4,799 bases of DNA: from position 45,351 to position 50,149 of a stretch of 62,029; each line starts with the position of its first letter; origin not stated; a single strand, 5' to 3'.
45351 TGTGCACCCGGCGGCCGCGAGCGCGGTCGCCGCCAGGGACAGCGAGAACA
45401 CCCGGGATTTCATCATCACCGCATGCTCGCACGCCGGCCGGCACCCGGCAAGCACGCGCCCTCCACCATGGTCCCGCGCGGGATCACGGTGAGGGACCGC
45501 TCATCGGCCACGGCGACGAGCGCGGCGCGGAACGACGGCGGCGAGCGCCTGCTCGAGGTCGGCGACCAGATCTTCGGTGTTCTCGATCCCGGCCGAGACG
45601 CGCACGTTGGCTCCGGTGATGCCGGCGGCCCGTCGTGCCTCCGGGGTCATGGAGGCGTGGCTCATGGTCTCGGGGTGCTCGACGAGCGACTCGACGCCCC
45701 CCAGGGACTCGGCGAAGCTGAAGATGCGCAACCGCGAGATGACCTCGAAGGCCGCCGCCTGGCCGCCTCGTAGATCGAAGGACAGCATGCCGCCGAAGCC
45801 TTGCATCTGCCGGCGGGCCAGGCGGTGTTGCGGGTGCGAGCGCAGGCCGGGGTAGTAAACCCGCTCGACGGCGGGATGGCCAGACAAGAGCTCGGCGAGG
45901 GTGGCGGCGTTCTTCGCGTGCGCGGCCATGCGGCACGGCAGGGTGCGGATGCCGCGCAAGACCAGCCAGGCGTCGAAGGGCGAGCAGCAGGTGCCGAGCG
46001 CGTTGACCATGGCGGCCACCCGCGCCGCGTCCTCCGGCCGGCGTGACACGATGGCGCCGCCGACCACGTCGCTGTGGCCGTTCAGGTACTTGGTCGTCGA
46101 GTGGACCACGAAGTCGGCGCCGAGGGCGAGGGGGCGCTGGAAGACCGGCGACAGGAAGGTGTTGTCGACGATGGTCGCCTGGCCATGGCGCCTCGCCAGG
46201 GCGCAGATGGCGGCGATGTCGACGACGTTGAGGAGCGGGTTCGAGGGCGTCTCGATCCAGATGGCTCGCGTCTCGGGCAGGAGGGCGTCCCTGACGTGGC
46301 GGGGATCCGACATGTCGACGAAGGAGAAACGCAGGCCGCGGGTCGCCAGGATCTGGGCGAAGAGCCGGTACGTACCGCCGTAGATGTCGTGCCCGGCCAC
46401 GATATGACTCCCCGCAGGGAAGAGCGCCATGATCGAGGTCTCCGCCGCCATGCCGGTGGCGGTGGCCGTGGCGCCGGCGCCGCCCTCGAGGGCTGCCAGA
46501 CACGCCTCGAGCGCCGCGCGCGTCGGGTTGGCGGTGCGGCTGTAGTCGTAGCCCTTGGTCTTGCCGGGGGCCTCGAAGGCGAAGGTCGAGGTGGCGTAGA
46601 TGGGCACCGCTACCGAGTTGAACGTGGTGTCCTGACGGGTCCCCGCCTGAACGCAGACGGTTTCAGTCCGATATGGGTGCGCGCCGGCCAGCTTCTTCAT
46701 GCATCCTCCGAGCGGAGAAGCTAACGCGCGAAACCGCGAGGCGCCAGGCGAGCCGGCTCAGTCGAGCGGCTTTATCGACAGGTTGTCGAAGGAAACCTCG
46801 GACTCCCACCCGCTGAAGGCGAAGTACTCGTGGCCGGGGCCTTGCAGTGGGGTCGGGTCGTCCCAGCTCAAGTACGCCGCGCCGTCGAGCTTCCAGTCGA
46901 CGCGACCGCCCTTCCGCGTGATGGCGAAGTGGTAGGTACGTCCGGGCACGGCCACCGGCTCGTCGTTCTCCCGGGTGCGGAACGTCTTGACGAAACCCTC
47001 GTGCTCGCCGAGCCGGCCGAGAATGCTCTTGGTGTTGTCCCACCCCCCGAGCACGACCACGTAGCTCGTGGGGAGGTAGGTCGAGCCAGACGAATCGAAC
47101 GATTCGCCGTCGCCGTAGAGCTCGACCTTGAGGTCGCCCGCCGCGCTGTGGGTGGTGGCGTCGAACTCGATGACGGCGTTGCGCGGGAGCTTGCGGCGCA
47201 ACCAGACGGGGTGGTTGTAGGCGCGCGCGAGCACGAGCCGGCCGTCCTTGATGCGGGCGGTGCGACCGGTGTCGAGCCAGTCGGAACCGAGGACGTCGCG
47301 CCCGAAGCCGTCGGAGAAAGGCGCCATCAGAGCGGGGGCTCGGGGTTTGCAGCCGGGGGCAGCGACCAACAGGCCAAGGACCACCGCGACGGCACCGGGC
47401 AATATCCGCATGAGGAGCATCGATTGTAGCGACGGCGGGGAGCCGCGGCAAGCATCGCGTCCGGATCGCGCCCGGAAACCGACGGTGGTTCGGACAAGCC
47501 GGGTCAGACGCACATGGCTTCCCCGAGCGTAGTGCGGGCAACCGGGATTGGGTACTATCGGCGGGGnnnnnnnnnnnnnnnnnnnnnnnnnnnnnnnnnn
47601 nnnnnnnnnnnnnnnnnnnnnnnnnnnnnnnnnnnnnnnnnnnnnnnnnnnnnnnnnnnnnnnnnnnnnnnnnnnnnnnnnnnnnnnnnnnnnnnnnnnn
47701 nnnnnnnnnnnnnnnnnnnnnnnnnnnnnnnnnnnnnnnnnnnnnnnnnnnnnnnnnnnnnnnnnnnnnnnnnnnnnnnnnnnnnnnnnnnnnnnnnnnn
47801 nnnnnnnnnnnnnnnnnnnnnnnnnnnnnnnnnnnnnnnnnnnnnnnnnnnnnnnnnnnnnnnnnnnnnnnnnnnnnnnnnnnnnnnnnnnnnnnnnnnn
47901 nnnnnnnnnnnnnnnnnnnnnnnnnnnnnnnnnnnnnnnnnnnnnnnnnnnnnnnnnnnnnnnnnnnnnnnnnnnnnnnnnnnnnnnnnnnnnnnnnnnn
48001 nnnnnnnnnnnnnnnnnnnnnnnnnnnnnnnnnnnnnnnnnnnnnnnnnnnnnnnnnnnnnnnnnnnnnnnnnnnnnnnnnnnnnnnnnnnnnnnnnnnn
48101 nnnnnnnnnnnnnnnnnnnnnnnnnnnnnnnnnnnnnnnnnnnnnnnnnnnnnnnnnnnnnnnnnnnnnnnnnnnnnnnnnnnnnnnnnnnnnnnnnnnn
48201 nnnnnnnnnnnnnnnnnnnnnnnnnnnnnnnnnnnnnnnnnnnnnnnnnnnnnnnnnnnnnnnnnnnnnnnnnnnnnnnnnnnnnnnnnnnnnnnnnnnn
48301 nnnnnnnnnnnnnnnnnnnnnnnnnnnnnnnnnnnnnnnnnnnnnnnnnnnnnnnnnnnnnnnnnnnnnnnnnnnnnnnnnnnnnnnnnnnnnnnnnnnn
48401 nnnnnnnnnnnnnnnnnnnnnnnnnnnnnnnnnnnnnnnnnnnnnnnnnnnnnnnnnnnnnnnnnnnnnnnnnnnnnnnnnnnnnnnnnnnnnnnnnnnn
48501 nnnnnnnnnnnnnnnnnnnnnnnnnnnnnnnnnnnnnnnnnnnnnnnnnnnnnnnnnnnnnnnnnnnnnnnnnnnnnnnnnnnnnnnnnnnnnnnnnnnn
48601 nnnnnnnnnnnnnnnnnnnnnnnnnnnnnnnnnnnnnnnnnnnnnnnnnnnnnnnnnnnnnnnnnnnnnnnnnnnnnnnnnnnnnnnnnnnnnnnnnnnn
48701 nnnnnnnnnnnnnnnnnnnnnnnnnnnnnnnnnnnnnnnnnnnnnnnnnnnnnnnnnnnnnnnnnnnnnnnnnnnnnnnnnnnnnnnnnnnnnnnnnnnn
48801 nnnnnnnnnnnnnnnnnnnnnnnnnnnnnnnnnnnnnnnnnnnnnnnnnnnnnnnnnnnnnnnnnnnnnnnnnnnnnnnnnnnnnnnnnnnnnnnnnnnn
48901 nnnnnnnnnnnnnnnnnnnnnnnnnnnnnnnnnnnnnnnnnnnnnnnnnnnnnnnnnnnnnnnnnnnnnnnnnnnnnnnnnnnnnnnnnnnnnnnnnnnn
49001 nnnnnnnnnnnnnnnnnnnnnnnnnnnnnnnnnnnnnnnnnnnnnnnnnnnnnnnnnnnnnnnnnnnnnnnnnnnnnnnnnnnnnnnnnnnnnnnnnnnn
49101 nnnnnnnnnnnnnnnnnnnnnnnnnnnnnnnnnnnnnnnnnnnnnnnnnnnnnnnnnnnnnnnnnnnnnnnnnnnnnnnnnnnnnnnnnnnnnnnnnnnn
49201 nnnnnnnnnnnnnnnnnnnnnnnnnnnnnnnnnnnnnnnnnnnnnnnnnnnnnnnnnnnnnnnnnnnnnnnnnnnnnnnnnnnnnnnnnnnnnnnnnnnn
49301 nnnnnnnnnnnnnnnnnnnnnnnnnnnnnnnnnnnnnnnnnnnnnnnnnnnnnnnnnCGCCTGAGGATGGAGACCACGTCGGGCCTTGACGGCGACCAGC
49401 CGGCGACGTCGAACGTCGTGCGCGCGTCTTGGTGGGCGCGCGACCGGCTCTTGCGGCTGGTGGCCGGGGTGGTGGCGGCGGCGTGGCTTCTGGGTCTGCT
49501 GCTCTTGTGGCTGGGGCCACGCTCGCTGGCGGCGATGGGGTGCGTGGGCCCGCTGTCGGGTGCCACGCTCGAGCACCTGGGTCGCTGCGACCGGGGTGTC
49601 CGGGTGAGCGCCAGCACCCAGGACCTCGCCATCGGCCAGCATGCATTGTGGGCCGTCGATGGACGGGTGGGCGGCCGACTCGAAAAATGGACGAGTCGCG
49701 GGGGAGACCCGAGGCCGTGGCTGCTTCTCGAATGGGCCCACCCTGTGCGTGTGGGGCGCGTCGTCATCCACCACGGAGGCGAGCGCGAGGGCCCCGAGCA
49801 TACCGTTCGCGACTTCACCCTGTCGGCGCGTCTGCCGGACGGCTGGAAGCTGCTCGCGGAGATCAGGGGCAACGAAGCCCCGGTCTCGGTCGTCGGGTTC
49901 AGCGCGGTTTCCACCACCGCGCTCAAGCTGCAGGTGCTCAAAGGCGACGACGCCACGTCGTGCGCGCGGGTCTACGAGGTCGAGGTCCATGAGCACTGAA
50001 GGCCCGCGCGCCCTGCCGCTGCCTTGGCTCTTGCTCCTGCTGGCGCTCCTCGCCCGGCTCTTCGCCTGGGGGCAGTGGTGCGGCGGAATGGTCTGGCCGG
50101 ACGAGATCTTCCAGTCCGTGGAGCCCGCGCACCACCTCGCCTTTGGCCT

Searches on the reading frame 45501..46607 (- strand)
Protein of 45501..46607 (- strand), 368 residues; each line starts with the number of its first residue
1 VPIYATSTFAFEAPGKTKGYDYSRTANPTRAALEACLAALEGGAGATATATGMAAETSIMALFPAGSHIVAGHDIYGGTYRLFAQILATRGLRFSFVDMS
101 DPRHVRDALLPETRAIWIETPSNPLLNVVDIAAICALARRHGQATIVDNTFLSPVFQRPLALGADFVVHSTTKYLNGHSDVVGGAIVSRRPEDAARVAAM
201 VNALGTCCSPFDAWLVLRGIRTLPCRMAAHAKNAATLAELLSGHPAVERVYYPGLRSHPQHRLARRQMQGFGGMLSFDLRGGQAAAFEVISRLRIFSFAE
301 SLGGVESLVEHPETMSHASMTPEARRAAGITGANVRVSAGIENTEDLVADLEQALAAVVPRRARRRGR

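Call 43: search_protein_families(library=pfam, proteins=[window:45501-46607:-])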
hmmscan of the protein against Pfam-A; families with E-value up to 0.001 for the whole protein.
window:45501-46607:- (368 aa): 1 family
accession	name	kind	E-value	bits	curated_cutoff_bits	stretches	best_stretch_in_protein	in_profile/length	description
PF01053.26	Cys_Met_Meta_PP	-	1.2e-142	475.4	27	1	2-355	21-380/381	Cys/Met metabolism PLP-dependent enzyme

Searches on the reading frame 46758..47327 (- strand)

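Call 43: search_protein_families(library=pfam, proteins=[window:46758-47327:-])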
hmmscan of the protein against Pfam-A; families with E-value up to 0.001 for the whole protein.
window:46758-47327:- (189 aa): 2 families
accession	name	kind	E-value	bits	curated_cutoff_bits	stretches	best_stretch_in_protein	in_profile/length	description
PF19763.6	DUF6250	-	2.5e-07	31.1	26.9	1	88-182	74-164/165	Domain of unknown function (DUF6250)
PF12248.16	Methyltransf_FA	-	3.5e-07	30.5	24.2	1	86-180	45-134/140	Farnesoic acid 0-methyl transferase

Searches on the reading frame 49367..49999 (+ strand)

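Call 43: search_protein_families(library=pfam, proteins=[window:49367-49999:+])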
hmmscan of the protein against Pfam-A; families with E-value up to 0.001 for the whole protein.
window:49367-49999:+ (210 aa): 2 families
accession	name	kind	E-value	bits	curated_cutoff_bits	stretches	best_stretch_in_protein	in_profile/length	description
PF24135.1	DUF7402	-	4.6e-07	30.4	27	1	79-207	7-132/133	Domain of unknown function (DUF7402)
PF00754.31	F5_F8_type_C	-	5.1e-05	23.8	28.2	1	81-201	3-123/127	F5/8 type C domain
